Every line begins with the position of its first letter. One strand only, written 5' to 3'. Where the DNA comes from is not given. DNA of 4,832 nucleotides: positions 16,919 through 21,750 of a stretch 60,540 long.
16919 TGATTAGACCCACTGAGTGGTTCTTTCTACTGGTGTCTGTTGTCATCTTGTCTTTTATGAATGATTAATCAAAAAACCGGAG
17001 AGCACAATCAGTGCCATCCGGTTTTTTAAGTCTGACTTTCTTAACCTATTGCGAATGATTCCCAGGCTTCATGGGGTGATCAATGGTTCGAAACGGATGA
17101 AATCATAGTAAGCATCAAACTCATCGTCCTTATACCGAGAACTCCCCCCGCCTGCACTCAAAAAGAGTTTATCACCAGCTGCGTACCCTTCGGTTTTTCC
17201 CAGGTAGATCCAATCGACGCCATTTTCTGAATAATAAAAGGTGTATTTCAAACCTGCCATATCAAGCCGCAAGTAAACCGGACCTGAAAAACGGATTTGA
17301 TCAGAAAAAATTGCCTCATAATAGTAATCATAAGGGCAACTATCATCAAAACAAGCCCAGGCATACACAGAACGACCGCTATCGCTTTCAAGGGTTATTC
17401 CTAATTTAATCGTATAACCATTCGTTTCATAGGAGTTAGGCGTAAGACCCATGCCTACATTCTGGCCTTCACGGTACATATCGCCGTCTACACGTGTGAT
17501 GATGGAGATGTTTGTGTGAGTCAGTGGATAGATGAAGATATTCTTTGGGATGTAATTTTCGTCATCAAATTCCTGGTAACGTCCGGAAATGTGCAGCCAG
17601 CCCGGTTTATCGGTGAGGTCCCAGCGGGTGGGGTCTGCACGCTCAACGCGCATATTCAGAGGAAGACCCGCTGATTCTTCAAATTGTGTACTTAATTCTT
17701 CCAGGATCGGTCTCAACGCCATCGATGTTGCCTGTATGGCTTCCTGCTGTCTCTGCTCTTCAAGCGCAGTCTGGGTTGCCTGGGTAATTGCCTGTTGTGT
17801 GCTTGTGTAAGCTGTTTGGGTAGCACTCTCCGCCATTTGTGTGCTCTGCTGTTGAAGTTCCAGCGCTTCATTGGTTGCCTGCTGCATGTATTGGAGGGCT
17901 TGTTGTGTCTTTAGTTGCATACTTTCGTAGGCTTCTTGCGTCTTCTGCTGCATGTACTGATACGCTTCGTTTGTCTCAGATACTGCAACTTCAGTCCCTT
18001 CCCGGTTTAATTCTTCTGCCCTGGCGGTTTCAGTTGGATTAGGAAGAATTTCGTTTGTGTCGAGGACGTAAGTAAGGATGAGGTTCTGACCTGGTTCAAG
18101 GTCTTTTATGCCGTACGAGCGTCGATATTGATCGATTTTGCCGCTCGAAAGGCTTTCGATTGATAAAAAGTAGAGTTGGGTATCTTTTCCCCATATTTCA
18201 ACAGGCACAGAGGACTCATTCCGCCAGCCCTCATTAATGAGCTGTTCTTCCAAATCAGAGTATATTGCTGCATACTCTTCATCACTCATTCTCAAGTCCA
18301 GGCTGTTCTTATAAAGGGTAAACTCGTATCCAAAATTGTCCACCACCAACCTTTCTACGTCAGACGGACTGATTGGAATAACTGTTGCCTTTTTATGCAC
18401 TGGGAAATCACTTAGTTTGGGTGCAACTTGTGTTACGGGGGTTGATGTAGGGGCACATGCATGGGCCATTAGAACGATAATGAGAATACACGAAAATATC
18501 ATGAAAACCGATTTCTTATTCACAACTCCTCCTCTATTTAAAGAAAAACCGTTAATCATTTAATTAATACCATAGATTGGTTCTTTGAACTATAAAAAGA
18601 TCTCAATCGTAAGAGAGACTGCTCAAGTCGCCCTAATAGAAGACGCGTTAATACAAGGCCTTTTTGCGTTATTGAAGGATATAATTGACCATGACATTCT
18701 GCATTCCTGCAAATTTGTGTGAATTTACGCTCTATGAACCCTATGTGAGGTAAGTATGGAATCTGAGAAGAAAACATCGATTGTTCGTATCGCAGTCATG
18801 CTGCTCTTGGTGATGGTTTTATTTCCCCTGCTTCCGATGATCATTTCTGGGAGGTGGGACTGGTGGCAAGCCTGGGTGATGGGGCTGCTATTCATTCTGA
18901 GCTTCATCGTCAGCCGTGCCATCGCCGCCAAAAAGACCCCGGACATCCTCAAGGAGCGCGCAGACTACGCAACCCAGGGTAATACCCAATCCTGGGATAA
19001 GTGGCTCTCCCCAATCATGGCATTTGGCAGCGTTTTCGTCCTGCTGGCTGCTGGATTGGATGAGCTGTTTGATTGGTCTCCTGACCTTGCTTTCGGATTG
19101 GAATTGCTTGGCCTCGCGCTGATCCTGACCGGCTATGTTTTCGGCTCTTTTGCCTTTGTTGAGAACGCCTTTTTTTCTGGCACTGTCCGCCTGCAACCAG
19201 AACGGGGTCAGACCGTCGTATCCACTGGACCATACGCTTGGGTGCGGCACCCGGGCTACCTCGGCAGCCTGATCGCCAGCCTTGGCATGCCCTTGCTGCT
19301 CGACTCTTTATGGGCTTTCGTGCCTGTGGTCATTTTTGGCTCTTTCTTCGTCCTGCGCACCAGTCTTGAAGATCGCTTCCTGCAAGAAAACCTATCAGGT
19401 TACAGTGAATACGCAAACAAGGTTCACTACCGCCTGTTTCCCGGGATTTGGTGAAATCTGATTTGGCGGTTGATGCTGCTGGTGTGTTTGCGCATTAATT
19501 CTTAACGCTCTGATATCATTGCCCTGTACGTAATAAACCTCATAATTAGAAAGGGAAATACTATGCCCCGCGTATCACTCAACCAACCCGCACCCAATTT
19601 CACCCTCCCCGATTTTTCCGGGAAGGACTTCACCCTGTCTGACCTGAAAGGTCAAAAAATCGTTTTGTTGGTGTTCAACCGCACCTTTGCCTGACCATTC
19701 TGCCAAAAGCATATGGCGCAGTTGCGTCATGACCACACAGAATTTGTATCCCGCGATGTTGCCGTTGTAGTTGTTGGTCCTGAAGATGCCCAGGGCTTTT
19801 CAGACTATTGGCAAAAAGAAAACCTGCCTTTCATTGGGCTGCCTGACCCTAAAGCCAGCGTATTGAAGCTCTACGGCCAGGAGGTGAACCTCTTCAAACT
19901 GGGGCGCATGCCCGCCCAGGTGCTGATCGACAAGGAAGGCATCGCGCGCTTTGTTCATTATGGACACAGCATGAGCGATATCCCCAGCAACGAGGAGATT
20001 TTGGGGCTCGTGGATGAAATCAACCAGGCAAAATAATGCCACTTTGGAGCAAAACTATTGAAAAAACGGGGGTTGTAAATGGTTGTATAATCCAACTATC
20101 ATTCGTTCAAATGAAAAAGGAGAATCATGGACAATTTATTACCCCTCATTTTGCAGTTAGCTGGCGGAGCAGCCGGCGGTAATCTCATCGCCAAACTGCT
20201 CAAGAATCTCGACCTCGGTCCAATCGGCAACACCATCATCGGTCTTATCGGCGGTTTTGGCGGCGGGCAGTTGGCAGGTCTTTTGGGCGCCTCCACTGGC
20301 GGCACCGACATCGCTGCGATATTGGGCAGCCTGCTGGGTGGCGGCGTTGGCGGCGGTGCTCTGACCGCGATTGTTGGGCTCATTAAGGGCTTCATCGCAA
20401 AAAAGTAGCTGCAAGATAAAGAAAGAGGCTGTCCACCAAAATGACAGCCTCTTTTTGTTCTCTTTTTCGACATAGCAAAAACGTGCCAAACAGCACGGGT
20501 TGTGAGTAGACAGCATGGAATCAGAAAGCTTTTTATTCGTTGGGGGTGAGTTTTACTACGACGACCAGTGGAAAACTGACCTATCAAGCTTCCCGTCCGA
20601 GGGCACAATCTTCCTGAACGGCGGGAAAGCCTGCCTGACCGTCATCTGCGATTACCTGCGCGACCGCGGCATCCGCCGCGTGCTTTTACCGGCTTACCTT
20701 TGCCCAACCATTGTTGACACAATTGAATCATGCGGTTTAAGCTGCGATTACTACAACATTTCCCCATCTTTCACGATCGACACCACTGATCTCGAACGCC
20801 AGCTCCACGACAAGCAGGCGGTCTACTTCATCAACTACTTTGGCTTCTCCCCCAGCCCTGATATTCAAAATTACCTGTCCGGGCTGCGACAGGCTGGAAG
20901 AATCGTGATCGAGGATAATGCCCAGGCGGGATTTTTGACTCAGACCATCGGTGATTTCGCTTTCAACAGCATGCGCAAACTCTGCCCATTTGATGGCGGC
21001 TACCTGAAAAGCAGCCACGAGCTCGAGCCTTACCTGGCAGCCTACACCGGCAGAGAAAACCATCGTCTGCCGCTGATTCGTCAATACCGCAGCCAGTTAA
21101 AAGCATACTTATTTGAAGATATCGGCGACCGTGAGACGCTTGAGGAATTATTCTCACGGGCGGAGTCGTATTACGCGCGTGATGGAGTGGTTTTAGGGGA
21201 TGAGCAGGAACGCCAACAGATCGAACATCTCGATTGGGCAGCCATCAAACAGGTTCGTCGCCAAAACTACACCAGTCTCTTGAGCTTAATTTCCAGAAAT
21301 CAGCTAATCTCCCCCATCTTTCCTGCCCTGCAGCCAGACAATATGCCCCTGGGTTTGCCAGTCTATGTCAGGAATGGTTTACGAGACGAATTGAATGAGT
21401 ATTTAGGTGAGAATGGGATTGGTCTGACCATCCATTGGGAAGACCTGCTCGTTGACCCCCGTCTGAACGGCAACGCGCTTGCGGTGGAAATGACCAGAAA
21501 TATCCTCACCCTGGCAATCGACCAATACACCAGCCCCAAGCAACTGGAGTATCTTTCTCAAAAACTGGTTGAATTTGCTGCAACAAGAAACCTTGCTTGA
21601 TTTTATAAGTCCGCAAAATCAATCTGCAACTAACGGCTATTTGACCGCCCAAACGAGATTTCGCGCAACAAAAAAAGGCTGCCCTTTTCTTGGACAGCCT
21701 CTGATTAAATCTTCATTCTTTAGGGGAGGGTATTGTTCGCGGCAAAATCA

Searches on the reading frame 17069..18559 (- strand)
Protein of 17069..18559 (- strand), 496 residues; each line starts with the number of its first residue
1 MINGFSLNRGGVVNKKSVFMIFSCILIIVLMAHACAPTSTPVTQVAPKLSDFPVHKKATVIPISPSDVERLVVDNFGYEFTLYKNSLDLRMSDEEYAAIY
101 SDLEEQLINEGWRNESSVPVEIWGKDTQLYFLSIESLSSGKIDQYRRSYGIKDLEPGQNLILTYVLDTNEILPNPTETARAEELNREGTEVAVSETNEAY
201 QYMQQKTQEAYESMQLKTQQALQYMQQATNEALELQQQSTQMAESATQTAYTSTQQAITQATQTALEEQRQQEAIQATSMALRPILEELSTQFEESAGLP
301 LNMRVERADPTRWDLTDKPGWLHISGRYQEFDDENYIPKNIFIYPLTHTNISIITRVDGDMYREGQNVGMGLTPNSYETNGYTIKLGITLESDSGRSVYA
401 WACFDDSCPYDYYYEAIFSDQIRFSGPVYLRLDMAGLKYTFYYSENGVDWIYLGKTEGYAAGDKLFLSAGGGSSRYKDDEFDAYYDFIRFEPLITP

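Call 14: search_protein_families(library=pfam, proteins=[window:17069-18559:-], max_evalue=0.00001)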
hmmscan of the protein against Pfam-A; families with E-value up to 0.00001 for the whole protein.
window:17069-18559:- (496 aa): 1 family
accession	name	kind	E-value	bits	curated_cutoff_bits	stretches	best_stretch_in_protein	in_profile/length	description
PF17851.8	GH43_C2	-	7.7e-13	49.1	22.7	1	305-461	15-165/203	Beta xylosidase C-terminal Concanavalin A-like domain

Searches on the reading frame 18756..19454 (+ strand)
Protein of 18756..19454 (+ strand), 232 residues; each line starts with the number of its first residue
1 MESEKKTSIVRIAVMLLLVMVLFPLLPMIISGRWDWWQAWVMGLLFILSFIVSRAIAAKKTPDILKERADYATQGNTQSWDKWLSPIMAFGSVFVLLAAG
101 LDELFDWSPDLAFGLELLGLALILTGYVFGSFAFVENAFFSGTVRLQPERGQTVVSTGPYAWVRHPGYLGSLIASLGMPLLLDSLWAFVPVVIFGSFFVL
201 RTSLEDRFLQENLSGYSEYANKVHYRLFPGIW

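Call 15: search_protein_families(library=pfam, proteins=[window:18756-19454:+], max_evalue=0.00001)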
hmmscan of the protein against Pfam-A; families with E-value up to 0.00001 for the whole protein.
window:18756-19454:+ (232 aa): 2 families
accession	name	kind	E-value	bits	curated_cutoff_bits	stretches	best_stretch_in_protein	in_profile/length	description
PF04191.18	PEMT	-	3.8e-10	40.6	25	1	117-212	4-101/105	Phospholipid methyltransferase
PF04140.19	ICMT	-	6.1e-10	39.8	24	1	143-210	24-94/95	Isoprenylcysteine carboxyl methyltransferase (ICMT) family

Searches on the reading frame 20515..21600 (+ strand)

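Call 15: search_protein_families(library=pfam, proteins=[window:20515-21600:+], max_evalue=0.00001)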
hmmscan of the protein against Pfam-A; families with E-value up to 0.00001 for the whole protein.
window:20515-21600:+ (361 aa): 0 families

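Call 26: search_protein_families(library=pfam, proteins=[window:20515-21600:+], max_evalue=0.01)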
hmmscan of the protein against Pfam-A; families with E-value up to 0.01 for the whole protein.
window:20515-21600:+ (361 aa): 1 family
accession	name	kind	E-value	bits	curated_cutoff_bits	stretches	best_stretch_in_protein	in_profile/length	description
PF00155.27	Aminotran_1_2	-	0.0044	16.7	19.7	1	28-101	65-141/361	Aminotransferase class I and II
